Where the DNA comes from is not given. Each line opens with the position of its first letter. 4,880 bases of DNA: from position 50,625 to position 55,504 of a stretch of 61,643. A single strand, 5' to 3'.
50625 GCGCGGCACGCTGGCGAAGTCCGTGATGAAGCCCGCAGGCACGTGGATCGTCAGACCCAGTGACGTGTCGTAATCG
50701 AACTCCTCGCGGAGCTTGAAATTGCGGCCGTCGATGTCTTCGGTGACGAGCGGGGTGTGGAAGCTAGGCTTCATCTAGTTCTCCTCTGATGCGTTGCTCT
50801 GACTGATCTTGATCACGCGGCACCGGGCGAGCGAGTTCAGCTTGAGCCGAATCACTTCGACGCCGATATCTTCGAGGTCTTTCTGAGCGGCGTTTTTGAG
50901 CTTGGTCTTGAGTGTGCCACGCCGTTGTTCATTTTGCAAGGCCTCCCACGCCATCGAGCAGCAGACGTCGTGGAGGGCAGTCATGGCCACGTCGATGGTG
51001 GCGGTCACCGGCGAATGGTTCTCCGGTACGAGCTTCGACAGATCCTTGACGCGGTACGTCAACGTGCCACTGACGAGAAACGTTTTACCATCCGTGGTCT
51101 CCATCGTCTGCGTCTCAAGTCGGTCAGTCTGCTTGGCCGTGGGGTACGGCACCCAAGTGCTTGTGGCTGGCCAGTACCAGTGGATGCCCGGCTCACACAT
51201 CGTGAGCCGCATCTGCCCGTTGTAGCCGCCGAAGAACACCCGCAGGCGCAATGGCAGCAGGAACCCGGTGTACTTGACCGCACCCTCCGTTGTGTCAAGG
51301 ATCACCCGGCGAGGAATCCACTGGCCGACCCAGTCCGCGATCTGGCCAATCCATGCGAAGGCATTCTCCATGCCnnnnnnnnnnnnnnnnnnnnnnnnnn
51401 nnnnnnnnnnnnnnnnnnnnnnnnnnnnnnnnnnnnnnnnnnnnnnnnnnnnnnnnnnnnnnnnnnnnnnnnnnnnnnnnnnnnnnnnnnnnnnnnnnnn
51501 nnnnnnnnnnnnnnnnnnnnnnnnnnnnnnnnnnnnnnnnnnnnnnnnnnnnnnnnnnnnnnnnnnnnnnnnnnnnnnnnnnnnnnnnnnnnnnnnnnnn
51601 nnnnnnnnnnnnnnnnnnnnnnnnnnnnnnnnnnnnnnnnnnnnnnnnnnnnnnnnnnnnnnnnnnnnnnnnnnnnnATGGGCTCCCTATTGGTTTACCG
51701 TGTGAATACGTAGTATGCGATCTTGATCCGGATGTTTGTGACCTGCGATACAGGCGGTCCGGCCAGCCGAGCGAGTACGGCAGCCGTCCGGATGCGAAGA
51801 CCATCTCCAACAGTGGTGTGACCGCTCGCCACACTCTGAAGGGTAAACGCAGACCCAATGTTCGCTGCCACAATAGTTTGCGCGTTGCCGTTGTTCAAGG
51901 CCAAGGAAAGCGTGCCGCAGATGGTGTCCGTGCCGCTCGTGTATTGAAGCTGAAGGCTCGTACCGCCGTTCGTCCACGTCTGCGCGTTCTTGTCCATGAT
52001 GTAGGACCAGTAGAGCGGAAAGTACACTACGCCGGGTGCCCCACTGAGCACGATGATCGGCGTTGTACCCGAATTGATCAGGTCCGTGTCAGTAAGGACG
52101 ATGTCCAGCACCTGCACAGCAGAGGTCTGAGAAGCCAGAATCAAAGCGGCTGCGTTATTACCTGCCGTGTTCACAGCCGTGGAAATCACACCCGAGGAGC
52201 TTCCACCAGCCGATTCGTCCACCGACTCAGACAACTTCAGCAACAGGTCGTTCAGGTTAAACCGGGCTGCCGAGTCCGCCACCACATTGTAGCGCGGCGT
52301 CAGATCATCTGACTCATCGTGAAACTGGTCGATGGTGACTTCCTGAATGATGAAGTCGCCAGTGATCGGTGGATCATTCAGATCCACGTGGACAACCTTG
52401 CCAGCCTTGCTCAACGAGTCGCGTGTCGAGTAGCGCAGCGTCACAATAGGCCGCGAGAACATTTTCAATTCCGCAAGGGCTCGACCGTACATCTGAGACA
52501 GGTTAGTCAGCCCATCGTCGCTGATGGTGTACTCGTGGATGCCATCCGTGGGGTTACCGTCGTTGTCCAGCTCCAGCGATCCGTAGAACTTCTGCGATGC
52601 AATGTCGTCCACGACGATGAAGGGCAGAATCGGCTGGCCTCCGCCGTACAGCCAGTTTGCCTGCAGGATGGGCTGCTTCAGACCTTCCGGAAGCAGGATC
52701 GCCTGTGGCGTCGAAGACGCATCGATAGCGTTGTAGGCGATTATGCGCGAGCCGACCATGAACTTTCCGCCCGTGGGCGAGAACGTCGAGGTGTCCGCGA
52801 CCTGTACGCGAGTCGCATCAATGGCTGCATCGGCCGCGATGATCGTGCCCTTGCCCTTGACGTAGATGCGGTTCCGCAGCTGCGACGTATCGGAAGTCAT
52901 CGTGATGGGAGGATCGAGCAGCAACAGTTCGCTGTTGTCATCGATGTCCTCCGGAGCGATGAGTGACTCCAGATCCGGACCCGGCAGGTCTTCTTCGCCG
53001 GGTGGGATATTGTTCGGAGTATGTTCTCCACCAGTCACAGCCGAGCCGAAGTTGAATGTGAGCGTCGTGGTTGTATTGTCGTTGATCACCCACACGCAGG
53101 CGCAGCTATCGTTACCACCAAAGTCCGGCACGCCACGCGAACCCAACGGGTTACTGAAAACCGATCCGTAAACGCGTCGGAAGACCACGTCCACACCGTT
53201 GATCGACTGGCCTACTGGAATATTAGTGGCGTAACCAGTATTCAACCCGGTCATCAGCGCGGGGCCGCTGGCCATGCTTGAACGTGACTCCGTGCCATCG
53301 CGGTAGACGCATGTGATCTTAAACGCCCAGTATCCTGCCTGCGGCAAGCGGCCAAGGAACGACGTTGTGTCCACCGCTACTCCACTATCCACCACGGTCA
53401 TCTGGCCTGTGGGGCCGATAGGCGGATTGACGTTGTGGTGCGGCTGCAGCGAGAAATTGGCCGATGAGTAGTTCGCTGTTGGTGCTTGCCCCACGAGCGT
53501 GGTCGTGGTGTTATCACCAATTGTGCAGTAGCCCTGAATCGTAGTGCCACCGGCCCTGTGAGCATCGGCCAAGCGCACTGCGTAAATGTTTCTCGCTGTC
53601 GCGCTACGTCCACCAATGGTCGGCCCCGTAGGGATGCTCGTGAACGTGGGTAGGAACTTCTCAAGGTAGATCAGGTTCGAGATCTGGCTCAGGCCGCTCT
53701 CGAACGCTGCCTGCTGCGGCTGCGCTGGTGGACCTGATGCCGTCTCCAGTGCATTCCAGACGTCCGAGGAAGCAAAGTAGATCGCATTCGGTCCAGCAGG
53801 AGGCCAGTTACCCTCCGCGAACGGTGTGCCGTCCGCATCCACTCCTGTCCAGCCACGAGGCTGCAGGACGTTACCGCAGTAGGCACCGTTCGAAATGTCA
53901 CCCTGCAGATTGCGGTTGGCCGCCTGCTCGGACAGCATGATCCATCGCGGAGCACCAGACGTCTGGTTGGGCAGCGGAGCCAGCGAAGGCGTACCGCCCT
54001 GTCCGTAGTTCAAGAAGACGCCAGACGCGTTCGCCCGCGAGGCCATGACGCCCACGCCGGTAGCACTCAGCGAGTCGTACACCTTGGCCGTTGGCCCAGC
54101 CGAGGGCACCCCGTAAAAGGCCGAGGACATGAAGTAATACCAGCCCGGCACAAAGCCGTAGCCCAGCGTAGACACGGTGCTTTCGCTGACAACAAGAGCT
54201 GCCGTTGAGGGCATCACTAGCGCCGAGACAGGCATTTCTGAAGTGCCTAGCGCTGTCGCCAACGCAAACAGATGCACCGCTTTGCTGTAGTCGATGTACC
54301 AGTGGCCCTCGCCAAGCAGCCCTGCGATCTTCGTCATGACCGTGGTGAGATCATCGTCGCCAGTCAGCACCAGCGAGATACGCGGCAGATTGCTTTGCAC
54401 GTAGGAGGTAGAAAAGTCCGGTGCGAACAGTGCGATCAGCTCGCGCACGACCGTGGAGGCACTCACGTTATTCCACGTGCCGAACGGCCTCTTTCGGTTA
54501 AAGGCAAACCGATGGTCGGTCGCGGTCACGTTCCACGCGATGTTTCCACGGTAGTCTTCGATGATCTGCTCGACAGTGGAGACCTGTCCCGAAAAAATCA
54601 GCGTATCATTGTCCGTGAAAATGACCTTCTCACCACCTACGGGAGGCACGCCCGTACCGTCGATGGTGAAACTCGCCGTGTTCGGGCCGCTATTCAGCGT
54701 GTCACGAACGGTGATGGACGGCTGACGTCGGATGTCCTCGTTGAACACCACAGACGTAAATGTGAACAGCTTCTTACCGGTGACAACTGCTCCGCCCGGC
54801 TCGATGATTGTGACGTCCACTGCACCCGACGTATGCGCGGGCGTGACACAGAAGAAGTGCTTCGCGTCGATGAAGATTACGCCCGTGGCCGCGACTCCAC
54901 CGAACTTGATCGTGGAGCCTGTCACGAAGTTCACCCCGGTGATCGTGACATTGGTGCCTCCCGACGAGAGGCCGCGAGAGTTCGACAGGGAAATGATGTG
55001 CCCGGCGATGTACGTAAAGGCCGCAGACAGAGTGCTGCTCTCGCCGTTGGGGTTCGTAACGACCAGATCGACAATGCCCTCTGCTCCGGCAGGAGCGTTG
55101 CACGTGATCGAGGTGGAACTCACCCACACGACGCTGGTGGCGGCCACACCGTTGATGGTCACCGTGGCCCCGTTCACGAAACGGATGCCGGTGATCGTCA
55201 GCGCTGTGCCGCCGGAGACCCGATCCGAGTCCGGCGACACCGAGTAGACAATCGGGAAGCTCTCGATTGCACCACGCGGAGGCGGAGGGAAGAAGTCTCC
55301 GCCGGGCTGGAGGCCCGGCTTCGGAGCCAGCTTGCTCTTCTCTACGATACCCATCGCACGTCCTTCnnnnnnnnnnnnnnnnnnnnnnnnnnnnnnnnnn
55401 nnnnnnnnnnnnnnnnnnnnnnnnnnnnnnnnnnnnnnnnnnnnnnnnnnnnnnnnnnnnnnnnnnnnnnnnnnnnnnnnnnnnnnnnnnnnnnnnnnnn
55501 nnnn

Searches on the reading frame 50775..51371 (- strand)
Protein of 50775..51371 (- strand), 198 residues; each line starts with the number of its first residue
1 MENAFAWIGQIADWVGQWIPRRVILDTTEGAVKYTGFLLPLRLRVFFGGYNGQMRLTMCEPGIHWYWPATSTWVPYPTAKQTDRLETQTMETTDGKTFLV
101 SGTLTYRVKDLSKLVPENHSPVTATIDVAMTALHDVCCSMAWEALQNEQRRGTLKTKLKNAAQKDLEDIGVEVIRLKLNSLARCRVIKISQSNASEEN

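Call 40: search_protein_families(library=pfam, proteins=[window:50775-51371:-], max_evalue=0.01)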
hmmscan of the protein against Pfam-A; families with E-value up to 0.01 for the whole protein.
window:50775-51371:- (198 aa): 1 family
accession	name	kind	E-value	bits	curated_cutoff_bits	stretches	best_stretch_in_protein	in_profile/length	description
PF01145.31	Band_7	-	1.4e-15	58.2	23.6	1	47-180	14-144/176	SPFH domain / Band 7 family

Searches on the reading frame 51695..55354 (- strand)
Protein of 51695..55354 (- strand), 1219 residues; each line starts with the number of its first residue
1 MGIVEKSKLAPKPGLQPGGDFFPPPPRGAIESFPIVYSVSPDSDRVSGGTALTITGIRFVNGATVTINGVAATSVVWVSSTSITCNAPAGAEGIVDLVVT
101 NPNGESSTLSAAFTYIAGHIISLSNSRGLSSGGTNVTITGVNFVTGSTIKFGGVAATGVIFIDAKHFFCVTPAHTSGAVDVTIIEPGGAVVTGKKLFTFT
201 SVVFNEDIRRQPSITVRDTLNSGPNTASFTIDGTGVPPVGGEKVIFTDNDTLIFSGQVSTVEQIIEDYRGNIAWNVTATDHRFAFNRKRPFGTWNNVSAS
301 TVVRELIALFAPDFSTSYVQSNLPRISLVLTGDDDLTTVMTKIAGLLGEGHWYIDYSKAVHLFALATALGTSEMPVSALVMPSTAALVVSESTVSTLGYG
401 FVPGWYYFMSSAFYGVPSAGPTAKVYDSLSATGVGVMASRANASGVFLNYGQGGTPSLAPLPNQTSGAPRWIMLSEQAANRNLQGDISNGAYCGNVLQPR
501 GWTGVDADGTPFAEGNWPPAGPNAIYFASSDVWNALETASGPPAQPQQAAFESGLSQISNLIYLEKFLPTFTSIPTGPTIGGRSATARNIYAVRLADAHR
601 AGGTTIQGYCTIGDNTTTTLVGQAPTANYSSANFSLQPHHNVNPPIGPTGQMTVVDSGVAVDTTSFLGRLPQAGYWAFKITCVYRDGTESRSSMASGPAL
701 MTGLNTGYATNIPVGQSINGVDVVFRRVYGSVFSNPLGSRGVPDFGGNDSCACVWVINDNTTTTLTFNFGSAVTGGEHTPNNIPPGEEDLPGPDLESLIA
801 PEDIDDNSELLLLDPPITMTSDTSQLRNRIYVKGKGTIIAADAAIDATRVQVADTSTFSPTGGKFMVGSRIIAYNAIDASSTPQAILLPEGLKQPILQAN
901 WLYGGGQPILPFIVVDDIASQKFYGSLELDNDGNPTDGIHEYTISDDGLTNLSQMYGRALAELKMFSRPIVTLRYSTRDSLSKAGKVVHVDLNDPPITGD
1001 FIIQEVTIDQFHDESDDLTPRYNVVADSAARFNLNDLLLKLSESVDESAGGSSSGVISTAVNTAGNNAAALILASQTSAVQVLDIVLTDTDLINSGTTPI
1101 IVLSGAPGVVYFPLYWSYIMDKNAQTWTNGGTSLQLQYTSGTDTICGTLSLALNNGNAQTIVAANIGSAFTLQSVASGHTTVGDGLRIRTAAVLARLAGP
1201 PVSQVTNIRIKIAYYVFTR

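Call 10: search_protein_families(library=pfam, proteins=[window:51695-55354:-], max_evalue=0.001)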
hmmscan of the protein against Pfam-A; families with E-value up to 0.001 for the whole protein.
window:51695-55354:- (1219 aa): 1 family
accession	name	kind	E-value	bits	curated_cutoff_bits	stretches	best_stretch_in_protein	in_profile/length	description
PF01833.30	TIG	-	9.3e-25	86.9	20.9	2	34-115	1-84/84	IPT/TIG domain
